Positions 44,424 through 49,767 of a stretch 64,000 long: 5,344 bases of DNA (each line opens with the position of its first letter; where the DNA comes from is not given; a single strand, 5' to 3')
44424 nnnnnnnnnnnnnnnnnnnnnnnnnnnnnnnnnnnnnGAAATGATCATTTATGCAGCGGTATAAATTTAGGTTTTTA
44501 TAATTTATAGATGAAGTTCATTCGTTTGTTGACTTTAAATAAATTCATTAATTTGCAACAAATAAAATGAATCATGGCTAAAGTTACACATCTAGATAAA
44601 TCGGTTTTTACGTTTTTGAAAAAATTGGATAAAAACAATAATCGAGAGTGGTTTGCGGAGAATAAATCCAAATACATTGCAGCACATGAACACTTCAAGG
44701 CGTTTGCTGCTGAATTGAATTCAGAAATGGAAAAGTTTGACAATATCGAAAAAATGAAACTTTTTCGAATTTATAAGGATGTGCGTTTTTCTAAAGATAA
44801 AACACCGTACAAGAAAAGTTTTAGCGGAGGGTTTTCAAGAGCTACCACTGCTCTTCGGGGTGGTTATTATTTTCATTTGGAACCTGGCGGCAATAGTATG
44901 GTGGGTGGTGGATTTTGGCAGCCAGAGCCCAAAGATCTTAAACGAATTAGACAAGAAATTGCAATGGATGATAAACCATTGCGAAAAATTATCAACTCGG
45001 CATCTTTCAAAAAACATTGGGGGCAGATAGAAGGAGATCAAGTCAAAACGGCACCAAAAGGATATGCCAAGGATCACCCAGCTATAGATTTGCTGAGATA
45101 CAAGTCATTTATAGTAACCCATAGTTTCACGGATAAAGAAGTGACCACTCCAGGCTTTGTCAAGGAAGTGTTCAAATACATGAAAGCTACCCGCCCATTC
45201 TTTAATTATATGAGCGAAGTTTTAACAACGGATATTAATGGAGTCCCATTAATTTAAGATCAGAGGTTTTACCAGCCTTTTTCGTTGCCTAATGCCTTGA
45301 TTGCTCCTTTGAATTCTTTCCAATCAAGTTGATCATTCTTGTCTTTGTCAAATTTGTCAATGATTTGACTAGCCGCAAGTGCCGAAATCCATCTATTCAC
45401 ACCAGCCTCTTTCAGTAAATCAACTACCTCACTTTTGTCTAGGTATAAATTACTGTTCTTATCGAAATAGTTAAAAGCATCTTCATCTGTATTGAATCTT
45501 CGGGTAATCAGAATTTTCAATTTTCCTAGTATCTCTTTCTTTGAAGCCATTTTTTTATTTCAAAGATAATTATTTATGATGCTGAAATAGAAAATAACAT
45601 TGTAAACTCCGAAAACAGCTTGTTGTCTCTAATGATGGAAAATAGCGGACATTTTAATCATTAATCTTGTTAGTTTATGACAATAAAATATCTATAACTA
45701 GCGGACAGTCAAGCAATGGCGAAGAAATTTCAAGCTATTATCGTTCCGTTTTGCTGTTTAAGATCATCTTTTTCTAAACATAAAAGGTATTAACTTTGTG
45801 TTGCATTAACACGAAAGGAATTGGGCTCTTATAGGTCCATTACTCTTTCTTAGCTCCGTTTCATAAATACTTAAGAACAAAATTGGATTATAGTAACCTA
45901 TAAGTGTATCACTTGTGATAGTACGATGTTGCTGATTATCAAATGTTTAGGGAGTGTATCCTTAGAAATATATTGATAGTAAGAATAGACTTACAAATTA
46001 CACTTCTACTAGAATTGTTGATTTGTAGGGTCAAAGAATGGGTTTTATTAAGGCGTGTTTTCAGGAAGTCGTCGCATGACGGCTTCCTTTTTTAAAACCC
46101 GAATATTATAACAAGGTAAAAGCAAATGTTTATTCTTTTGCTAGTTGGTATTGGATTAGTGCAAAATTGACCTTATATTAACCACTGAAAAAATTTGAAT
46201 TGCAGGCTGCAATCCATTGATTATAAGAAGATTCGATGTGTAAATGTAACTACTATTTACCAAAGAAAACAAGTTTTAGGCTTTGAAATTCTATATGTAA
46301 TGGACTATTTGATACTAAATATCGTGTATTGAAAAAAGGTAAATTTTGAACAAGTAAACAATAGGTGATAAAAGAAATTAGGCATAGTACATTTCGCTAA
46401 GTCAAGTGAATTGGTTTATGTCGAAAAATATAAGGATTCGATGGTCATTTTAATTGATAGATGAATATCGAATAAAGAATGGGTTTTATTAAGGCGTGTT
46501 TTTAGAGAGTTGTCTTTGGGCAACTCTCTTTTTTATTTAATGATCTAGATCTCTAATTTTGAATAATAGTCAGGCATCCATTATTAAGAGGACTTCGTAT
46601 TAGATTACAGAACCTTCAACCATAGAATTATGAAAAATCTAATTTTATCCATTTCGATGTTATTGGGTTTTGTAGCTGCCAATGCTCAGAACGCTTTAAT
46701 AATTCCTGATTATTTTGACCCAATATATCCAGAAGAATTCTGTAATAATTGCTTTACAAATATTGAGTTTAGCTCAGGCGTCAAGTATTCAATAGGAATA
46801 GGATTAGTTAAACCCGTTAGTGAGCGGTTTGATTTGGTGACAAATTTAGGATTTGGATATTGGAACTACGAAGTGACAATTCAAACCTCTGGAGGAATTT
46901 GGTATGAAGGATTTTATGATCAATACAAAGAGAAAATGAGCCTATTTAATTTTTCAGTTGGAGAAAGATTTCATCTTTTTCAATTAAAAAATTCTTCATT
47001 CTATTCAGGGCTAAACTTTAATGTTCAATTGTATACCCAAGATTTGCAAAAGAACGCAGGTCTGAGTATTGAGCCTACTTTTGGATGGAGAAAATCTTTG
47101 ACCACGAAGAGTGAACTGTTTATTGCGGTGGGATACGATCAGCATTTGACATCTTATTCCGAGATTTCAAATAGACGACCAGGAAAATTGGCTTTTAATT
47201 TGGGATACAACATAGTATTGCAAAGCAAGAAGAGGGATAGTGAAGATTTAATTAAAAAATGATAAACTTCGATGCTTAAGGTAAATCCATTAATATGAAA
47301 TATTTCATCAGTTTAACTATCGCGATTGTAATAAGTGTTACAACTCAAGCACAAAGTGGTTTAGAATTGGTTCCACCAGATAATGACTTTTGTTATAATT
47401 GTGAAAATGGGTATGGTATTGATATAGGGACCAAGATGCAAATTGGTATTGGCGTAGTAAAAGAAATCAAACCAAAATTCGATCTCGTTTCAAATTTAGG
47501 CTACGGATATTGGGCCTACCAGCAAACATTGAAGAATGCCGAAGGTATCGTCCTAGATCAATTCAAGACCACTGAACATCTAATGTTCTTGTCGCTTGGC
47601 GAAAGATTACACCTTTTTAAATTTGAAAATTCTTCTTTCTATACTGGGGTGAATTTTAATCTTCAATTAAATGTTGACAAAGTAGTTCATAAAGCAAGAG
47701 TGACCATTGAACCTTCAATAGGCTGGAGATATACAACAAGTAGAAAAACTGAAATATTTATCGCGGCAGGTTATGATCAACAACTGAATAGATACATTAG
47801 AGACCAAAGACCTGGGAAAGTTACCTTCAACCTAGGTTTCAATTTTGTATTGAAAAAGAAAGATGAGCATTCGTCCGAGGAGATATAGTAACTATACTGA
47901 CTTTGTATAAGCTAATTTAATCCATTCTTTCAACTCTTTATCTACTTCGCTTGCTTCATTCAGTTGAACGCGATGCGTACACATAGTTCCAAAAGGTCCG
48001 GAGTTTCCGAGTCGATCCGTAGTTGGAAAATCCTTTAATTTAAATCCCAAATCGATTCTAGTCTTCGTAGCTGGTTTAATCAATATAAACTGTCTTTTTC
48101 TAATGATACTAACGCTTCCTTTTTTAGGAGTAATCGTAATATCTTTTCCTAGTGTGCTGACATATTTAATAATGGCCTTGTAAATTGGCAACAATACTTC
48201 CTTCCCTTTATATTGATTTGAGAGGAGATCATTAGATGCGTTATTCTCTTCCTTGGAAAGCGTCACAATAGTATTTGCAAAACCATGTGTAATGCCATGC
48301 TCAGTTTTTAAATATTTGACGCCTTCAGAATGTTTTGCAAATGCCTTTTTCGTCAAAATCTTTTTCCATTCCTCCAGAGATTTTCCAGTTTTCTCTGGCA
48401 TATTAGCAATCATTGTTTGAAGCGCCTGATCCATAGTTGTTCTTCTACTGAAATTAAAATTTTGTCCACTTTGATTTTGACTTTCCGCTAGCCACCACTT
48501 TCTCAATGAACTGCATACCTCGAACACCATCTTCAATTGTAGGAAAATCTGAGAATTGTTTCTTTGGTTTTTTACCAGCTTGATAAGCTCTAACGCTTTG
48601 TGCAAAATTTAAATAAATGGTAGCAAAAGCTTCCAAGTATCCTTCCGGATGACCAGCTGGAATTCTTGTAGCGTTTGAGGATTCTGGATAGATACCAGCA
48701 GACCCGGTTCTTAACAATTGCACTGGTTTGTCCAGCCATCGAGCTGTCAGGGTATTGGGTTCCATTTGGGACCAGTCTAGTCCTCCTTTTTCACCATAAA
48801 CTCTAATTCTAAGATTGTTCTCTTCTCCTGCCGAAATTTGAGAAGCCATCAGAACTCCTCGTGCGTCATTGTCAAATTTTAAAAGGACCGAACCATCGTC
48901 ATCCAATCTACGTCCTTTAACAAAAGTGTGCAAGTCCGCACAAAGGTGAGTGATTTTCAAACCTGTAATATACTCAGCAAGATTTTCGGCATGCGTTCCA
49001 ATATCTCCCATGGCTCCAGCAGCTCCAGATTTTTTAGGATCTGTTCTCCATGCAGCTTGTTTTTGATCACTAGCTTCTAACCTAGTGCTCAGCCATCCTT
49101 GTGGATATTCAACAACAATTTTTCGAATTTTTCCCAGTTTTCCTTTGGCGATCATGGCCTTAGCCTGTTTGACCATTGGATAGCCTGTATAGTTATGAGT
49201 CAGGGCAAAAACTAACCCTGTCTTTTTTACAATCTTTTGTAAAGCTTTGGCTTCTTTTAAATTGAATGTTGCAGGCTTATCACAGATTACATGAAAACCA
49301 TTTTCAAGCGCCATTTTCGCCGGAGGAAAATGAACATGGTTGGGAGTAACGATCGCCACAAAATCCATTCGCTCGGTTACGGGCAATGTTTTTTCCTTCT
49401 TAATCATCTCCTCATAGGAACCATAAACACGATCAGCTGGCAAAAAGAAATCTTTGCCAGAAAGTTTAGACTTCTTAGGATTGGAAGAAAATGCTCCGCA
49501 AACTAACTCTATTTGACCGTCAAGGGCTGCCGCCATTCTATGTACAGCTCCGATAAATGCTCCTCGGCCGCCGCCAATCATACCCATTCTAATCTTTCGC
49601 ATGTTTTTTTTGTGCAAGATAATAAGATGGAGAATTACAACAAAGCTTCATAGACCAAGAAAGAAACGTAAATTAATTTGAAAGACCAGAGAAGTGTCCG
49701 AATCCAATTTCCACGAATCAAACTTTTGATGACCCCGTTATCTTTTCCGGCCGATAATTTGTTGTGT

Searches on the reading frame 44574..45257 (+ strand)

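Call 74: search_protein_families(library=pfam, proteins=[window:44574-45257:+], max_evalue=0.0001)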
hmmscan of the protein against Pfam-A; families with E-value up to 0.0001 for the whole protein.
window:44574-45257:+ (227 aa): 1 family
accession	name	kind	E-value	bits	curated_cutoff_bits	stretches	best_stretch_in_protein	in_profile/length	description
PF09365.15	DUF2461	-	7e-71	238.9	22.8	1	11-212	2-208/208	Conserved hypothetical protein (DUF2461)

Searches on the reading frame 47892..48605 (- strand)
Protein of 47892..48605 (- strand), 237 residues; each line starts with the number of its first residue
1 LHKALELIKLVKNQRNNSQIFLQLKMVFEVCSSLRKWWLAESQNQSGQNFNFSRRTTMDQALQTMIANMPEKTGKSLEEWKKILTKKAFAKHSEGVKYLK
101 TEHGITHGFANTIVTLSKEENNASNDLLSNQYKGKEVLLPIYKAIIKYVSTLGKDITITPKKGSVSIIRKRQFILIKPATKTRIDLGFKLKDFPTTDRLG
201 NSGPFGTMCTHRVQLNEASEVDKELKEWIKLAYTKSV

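Call 74: search_protein_families(library=pfam, proteins=[window:47892-48605:-], max_evalue=0.0001)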
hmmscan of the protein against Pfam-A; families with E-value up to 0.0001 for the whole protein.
window:47892-48605:- (237 aa): 2 families
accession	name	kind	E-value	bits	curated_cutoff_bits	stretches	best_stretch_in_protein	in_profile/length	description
PF18899.5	DUF5655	-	3e-23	82.4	24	1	130-234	3-107/109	Domain of unknown function (DUF5655)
PF14117.11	DUF4287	-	3.3e-20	72.3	27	1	63-116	3-57/60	Domain of unknown function (DUF4287)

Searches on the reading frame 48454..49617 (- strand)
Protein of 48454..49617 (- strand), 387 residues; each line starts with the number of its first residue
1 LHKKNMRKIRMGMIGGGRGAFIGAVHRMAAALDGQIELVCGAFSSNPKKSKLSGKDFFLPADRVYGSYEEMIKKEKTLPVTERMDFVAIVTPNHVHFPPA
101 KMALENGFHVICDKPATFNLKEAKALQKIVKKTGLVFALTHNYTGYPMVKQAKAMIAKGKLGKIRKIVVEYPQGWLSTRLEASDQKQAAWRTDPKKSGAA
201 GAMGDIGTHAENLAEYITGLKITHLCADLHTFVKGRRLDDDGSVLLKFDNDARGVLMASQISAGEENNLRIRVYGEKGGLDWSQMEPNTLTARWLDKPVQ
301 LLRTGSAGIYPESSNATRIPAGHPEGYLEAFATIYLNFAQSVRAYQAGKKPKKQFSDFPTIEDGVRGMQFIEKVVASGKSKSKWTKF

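Call 3: search_protein_families(library=pfam, proteins=[window:48454-49617:-], max_evalue=0.01)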
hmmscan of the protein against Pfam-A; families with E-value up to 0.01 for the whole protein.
window:48454-49617:- (387 aa): 3 families
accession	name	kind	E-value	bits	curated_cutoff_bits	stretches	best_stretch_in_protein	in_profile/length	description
PF22725.1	GFO_IDH_MocA_C3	-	5.3e-29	101.2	27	1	149-280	1-123/124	GFO/IDH/MocA C-terminal domain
PF01408.29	GFO_IDH_MocA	-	1e-17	65.3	24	1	9-140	1-119/120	Oxidoreductase family, NAD-binding Rossmann fold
PF02894.22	GFO_IDH_MocA_C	-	1.3e-14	55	22.9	1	153-382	1-214/218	Oxidoreductase family, C-terminal alpha/beta domain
